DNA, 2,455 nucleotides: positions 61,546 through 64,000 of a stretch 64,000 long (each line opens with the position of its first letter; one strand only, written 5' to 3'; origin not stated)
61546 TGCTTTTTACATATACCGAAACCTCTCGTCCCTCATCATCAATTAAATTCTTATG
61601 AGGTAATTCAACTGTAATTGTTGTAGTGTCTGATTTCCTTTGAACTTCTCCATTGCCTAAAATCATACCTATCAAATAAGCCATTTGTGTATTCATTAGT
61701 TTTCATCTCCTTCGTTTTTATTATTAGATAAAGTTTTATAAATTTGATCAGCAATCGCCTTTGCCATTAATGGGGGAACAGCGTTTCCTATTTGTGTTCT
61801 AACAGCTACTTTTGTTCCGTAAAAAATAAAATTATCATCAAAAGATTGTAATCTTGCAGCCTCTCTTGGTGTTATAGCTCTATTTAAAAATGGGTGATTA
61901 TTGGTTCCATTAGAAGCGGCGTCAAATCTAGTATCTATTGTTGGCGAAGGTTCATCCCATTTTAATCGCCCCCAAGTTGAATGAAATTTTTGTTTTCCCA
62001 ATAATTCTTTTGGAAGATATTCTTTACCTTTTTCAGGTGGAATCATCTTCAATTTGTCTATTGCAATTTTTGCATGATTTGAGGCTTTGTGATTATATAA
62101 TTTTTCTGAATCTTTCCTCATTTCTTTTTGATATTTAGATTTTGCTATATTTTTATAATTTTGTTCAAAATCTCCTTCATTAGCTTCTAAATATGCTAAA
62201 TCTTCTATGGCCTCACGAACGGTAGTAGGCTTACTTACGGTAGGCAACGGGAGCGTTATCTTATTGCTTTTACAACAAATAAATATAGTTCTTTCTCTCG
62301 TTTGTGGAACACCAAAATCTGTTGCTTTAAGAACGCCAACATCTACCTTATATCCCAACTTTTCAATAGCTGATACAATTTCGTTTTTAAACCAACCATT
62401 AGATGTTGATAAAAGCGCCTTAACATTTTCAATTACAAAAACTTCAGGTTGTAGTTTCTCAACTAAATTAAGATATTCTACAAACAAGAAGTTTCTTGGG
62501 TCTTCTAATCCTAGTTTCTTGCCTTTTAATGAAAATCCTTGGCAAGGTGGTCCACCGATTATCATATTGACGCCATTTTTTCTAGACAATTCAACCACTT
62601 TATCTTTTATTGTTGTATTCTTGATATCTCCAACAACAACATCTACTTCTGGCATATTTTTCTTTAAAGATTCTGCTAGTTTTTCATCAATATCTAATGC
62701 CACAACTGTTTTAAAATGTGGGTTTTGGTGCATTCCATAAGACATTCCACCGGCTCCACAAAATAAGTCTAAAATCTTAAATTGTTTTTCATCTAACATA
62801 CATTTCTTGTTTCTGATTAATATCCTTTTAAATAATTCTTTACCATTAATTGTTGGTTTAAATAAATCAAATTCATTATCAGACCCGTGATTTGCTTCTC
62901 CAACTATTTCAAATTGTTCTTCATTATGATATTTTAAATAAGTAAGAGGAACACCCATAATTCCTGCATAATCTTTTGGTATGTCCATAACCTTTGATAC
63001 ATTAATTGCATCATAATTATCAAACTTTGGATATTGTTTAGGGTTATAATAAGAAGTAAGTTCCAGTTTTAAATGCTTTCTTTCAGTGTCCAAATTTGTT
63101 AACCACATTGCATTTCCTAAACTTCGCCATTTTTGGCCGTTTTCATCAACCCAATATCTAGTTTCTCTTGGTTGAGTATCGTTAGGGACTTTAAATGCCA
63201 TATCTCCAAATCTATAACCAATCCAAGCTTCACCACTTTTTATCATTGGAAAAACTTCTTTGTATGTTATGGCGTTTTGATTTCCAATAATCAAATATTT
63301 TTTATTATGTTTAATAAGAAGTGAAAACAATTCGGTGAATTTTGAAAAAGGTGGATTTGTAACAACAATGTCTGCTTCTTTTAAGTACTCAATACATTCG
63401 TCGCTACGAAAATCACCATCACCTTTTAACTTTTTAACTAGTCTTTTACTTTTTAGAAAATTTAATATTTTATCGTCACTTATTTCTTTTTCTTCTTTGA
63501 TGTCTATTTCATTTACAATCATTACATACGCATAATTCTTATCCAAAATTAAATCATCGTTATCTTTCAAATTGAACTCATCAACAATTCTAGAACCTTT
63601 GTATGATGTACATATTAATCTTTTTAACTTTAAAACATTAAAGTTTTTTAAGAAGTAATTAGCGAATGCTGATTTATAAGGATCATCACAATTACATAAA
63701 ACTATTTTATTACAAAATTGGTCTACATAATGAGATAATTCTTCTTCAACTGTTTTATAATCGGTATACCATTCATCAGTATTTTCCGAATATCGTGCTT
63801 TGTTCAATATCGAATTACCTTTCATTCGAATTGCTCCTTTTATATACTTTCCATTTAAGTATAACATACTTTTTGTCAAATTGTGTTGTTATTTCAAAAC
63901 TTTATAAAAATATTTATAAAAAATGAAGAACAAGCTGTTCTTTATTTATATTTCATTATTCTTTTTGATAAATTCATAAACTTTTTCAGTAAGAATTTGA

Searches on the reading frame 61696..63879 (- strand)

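Call 73: search_protein_families(library=padloc, proteins=[window:61696-63879:-], max_evalue=0.00001)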
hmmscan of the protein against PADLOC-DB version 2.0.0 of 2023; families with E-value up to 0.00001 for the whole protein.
window:61696-63879:- (727 aa): 62 families (the best 25 are shown)
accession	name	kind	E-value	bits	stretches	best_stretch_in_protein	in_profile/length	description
PDLC03279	MTase_II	-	6.1e-129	429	1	366-718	2-354/587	Type II methyltransferase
PDLC03234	MTase_II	-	6.4e-114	379.1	1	365-723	3-372/375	Type II methyltransferase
PDLC03297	MTase_II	-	3.5e-109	363.3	1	22-359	7-329/332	Type II methyltransferase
PDLC03378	MTase_II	-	1.6e-100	334.7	1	366-723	2-336/344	Type II methyltransferase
PDLC03326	MTase_II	-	4.7e-93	310.6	1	365-722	3-381/412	Type II methyltransferase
PDLC00033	DruM2|DruM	-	3.3e-87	291.2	1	364-720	19-367/368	DNA cytosine methylase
PDLC03237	MTase_II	-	2e-80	269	2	369-556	796-990/1036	Type II methyltransferase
PDLC03272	MTase_II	-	1.3e-74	249.8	1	347-723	55-396/407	Type II methyltransferase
PDLC00026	DruM2|DruM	-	2e-68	229.4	1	366-724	4-325/336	DNA cytosine methylase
PDLC02649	DrmMII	-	5.1e-65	218.1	1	424-719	100-420/422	DrmMII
PDLC03225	MTase_II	-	1.6e-61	206.7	2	502-722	366-603/615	Type II methyltransferase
PDLC02650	DrmMII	-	6.7e-61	204.5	2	366-491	8-138/435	DrmMII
PDLC02648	DrmMII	-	1.3e-55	187.1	1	364-719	19-453/468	DrmMII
PDLC02656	DrmMII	-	1.8e-53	180.1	2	364-561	2-232/491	DrmMII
PDLC03307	MTase_II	-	3.8e-51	172.5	1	367-720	1-372/382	Type II methyltransferase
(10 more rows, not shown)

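Call 74: search_protein_families(library=pfam, proteins=[window:61696-63879:-], max_evalue=0.00001)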
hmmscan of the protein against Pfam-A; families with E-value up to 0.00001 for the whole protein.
window:61696-63879:- (727 aa): 4 families
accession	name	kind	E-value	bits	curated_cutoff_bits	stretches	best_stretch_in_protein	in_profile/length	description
PF13651.11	EcoRI_methylase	-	6.8e-111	371.3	26.4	1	25-358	2-345/345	Adenine-specific methyltransferase EcoRI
PF00145.23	DNA_methylase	-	9.4e-75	252.5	22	1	367-715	1-324/324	C-5 cytosine-specific DNA methylase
PF05175.20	MTS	-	8e-08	32.5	23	0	363-446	29-108/170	Methyltransferase small domain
PF09445.16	Methyltransf_15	-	9.6e-06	25.7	22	0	368-454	3-89/165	RNA cap guanine-N2 methyltransferase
